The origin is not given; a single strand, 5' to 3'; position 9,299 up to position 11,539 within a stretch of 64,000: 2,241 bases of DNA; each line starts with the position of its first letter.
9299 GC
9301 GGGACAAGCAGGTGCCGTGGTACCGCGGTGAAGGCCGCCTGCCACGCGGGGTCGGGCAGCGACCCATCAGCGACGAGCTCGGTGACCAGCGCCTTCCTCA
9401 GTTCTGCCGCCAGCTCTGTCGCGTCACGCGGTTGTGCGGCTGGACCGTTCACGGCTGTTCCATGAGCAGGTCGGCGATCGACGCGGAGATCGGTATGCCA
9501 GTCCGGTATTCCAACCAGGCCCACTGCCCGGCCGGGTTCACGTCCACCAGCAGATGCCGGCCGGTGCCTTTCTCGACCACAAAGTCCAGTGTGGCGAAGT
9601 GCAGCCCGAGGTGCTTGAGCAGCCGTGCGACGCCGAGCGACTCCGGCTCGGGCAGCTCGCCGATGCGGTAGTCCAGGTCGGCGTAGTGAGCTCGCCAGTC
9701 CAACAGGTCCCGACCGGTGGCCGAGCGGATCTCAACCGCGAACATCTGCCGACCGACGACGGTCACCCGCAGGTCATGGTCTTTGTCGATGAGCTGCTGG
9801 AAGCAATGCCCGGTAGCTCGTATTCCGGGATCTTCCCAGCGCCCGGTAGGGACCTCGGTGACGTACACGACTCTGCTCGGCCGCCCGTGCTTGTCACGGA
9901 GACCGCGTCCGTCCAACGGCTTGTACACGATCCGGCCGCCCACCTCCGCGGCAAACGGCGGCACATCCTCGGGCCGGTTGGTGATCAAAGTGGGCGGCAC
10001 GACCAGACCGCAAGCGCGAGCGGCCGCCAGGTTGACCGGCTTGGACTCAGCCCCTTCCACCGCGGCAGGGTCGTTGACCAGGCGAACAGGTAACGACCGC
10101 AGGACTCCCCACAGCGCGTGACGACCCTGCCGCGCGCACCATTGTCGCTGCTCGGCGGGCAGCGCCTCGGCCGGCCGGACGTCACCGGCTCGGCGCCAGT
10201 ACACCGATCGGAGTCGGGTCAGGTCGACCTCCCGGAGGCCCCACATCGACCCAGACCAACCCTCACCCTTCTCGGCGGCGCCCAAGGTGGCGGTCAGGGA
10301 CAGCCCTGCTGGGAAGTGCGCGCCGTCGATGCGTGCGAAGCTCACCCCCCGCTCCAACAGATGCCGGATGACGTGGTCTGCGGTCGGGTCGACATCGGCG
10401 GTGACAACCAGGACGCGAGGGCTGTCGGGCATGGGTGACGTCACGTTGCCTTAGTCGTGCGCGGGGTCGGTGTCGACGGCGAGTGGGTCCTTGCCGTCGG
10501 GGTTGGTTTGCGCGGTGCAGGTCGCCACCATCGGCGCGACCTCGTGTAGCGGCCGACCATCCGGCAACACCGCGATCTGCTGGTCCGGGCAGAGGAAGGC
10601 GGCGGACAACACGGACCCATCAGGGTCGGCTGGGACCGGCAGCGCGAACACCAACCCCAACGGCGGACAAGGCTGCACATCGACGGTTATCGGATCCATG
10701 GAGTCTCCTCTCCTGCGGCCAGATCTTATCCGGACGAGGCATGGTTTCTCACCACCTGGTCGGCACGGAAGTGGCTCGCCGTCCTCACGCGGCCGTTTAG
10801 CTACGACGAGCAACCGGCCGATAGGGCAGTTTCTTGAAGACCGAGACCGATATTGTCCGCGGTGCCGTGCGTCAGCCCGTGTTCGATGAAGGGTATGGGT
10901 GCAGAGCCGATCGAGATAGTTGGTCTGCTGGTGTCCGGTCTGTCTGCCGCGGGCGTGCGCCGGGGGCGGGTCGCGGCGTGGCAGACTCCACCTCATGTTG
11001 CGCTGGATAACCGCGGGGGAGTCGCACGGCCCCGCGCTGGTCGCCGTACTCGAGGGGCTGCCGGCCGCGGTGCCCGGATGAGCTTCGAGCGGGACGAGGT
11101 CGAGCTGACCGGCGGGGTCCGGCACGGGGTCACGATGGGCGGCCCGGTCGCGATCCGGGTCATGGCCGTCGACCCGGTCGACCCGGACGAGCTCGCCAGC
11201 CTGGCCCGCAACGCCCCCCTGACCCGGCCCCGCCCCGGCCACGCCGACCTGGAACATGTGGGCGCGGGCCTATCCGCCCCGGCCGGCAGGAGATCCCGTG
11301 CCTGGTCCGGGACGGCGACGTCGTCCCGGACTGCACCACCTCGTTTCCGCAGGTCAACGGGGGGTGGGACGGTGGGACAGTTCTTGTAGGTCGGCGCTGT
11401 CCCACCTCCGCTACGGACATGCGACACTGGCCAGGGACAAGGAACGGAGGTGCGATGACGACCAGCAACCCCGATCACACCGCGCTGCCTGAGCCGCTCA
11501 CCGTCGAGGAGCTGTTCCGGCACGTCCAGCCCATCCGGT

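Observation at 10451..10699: Precursor peptide core with stem-loop logic: T-x-T...NPDG...D-x-D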

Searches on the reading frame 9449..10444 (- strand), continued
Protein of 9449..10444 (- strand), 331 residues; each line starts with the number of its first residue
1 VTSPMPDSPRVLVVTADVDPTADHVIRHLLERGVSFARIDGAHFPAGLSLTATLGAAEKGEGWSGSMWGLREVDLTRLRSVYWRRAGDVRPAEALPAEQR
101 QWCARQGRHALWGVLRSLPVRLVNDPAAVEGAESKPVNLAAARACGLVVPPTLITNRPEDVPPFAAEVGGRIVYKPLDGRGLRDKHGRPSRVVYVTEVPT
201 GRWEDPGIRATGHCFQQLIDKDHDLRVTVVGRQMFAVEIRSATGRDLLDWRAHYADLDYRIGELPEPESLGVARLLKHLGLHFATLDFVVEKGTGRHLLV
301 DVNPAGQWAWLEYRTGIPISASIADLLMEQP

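Call 31: find_related_loci(query=A2, collection=genome_contigs, flank=2500)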
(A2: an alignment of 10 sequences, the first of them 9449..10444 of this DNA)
Query A2 (331 aa) in genome_contigs; peptide patterns used: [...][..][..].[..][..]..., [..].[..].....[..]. (x = any residue, [..] = any of these).
600 stretches matched a pattern (row limit reached: there are more); 586 encode a relative of the query (tblastn E <= 1e-3); the best 80 are kept; 80 distinct loci.
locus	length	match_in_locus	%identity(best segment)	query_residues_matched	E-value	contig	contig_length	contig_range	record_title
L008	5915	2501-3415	44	9-324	4e-75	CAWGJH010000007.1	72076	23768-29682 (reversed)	MAG: uncultured Actinomycetota bacterium isolate MFD09603.bin.2.80 genome assembly, contig: contig_43979, whole genome s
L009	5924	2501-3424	45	9-327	9e-75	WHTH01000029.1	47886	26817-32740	MAG: Pseudonocardiaceae bacterium isolate Dino_bin31 k141_338988_length_47886_cov_61.5203, whole genome shotgun sequence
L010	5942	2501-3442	42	8-327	3e-70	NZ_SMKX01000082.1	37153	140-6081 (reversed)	Kribbella antibiotica strain JCM 13523 NODE_82_length_37153_cov_41.3197, whole genome shotgun sequence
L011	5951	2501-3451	42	7-329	1e-67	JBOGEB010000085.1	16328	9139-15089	MAG: Egibacteraceae bacterium isolate SD8052_metabat2.bin.1 NODE_89_length_16328_cov_25.887229, whole genome shotgun seq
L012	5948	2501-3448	41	11-330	4e-67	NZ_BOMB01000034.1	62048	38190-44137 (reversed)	Actinocatenispora rupis strain NBRC 107355 sequence34, whole genome shotgun sequence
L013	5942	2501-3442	41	11-328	4e-66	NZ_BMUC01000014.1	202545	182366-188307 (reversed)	Streptomyces griseoflavus strain JCM 4479 sequence14, whole genome shotgun sequence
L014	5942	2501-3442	41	7-327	3e-65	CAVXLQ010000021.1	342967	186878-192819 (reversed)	MAG: uncultured Actinomycetota bacterium isolate MFD04935.bin.1.24 genome assembly, contig: contig_5562, whole genome sh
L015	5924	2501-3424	46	9-327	4e-79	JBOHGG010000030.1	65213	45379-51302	MAG: Pseudonocardiaceae bacterium isolate SE1520_concoct.bin.16 NODE_55_length_65213_cov_10.870848, whole genome shotgun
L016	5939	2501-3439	39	11-328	1e-63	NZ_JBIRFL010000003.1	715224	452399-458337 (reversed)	Streptomyces sp. NPDC018045 NPDC018045_256_F2.ctg-0003, whole genome shotgun sequence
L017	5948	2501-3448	41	5-327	4e-63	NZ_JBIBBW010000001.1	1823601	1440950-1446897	Streptomyces sp. NPDC012835 NPDC012835_192_D10.ctg-0001, whole genome shotgun sequence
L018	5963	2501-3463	41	2-327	3e-63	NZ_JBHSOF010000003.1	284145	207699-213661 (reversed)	Kitasatospora misakiensis strain CGMCC 4.1437 spades_K_default_3, whole genome shotgun sequence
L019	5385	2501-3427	38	11-327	4e-63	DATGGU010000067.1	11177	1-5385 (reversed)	MAG TPA_asm: Streptosporangiaceae bacterium isolate SMAG_U9762 k141_2167253, whole genome shotgun sequence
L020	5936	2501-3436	40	11-327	1e-62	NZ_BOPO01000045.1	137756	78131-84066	Actinocatenispora comari strain NUM-2625 sequence045, whole genome shotgun sequence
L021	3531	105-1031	41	11-327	1e-62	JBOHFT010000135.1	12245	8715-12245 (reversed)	MAG: Pseudonocardiaceae bacterium isolate SE1489_maxbin2.bin.3 NODE_686_length_12245_cov_2.638554, whole genome shotgun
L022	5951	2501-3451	40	7-328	2e-62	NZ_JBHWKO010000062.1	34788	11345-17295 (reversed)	Streptomyces sp. NPDC059895 NPDC059895_391_A2.ctg-0062, whole genome shotgun sequence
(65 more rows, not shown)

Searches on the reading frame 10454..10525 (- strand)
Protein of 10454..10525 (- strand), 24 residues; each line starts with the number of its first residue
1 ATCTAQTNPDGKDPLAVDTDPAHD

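Call 17: search_solved_structures(query=window:10454-10525:-, max_evalue=10, show_alignments=3)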
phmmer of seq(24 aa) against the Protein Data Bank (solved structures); distinct sequences matched with E-value up to 10: 0.

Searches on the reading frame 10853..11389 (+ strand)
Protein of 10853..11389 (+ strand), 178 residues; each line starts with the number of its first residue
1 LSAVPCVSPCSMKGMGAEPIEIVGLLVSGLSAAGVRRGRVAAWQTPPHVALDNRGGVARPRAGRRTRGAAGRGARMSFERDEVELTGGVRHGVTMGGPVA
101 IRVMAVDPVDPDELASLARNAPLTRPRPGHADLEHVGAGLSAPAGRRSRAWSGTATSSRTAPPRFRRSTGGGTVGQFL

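Call 6: search_protein_families(library=pfam, proteins=[window:10853-11389:+], max_evalue=0.01)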
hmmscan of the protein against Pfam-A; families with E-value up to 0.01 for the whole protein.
window:10853-11389:+ (178 aa): 1 family
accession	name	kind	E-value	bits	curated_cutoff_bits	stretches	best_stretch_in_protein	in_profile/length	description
PF01264.26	Chorismate_synt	-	7.5e-09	35.2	27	1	64-134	38-100/327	Chorismate synthase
